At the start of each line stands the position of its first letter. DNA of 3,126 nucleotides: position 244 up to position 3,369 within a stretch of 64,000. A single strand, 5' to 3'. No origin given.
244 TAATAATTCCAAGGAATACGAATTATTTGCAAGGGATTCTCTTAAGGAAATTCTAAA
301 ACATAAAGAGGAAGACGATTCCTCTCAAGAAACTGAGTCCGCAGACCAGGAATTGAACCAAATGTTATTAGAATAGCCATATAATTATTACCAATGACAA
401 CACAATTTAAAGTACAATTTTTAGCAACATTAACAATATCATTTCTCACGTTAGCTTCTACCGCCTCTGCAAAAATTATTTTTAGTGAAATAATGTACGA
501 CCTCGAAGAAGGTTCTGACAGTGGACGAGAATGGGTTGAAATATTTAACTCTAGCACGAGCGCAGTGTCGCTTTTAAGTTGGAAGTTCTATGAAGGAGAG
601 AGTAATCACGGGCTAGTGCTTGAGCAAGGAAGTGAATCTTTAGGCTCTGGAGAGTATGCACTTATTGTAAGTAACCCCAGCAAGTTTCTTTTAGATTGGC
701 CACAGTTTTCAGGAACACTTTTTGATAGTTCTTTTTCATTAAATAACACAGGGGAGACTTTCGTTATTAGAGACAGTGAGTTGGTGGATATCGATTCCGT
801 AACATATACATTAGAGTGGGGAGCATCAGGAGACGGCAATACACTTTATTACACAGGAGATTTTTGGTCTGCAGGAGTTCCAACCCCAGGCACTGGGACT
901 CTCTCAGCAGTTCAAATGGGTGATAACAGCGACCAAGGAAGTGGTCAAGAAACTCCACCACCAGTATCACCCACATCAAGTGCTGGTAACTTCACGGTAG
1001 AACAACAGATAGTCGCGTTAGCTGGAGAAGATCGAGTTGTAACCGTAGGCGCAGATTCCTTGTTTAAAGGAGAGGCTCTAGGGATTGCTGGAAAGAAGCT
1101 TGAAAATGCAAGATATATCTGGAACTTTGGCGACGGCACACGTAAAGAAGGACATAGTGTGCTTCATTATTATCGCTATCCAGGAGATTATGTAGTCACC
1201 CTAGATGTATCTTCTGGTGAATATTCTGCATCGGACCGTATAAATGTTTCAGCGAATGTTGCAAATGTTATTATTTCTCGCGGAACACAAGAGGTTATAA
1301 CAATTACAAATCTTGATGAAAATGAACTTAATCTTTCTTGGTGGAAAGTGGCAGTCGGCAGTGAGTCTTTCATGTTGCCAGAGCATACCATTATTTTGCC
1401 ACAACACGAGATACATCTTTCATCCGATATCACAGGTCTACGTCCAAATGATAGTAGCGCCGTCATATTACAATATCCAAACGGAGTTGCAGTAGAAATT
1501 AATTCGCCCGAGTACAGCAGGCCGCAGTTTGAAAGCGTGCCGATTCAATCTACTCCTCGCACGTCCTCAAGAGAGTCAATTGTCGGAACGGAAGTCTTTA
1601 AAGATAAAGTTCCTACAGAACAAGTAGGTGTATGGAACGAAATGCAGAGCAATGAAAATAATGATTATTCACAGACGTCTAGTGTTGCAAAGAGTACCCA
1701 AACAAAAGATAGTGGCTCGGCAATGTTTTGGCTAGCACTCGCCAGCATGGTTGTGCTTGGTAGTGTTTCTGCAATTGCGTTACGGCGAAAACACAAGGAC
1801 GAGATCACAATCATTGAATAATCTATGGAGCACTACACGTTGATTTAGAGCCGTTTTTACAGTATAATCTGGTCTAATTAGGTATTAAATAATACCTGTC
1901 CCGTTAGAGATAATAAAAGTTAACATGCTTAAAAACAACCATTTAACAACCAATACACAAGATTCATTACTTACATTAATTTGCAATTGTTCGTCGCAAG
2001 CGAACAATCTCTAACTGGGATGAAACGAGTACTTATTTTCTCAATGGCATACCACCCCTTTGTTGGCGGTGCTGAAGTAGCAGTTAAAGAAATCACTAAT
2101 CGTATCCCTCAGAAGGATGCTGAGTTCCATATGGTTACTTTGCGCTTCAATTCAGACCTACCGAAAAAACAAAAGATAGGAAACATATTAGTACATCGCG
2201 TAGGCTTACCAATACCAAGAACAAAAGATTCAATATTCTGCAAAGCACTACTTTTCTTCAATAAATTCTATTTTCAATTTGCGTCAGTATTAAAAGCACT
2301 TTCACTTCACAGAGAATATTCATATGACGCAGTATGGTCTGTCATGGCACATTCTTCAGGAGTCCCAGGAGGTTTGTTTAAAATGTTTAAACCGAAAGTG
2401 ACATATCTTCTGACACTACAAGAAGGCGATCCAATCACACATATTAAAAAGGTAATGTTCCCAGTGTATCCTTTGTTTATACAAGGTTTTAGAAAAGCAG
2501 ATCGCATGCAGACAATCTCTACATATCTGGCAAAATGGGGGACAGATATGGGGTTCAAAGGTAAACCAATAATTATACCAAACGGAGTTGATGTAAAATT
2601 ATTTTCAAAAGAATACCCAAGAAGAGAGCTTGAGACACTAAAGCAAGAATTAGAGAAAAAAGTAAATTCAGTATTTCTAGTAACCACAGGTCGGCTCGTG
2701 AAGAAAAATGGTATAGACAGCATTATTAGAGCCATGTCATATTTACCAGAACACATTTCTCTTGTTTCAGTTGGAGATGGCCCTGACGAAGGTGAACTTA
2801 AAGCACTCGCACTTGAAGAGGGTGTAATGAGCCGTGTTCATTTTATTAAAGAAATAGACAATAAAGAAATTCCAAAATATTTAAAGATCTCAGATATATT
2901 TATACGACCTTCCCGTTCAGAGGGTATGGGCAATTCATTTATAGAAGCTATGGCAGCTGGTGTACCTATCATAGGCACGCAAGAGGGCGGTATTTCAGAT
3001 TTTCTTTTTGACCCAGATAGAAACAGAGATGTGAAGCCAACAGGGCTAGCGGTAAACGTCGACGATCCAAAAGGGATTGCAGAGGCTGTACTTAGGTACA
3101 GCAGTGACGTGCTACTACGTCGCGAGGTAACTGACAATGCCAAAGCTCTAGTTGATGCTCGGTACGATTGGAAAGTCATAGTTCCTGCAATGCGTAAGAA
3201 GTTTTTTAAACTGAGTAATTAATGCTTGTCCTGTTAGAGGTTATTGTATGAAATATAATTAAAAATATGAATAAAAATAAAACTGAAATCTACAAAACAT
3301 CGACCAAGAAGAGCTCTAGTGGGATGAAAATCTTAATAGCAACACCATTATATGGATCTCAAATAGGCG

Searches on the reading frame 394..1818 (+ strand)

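Call 5: search_protein_families(library=pfam, proteins=[window:394-1818:+], max_evalue=0.01)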
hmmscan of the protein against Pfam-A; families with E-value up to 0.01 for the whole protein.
window:394-1818:+ (475 aa): 3 families
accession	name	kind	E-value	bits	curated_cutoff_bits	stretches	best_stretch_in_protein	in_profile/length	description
PF00932.25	LTD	-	4.3e-18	66.1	34.3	1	22-139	2-108/109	Lamin Tail Domain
PF18911.6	PKD_4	-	2e-11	44.2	27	1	208-276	6-72/85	PKD domain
PF00801.26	PKD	-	8.1e-10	39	23.5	1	213-285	8-78/80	PKD domain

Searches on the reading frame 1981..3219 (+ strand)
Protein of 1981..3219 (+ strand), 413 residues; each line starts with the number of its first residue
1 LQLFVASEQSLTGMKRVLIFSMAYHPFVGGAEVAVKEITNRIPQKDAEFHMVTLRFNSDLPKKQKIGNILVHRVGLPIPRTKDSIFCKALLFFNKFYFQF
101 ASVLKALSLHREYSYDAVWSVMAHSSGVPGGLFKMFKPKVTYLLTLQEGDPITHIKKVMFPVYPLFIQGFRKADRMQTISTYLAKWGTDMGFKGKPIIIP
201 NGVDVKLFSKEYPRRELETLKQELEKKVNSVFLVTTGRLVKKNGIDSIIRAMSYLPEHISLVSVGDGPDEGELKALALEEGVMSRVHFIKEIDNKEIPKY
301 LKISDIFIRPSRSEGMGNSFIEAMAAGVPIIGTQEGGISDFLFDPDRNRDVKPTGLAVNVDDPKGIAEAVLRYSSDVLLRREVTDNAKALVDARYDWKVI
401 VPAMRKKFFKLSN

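Call 5: search_protein_families(library=pfam, proteins=[window:1981-3219:+], max_evalue=0.01)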
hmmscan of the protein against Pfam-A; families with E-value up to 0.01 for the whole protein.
window:1981-3219:+ (413 aa): 5 families
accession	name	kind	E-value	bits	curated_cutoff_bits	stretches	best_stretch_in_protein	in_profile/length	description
PF00534.26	Glycos_transf_1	-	2.2e-31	109.2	26.4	1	219-388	4-170/172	Glycosyl transferases group 1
PF13692.12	Glyco_trans_1_4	-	1.2e-26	94.2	27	1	233-375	4-141/142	Glycosyl transferases group 1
PF13439.12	Glyco_transf_4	-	4.8e-10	40.2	28.5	1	28-206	1-169/170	Glycosyltransferase Family 4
PF20706.3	GT4-conflict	-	3.5e-09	36.6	26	1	235-398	202-379/385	Family 4 Glycosyltransferase in conflict systems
PF13524.12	Glyco_trans_1_2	-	1.8e-06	28.4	25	1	276-398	27-136/144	Glycosyl transferase-like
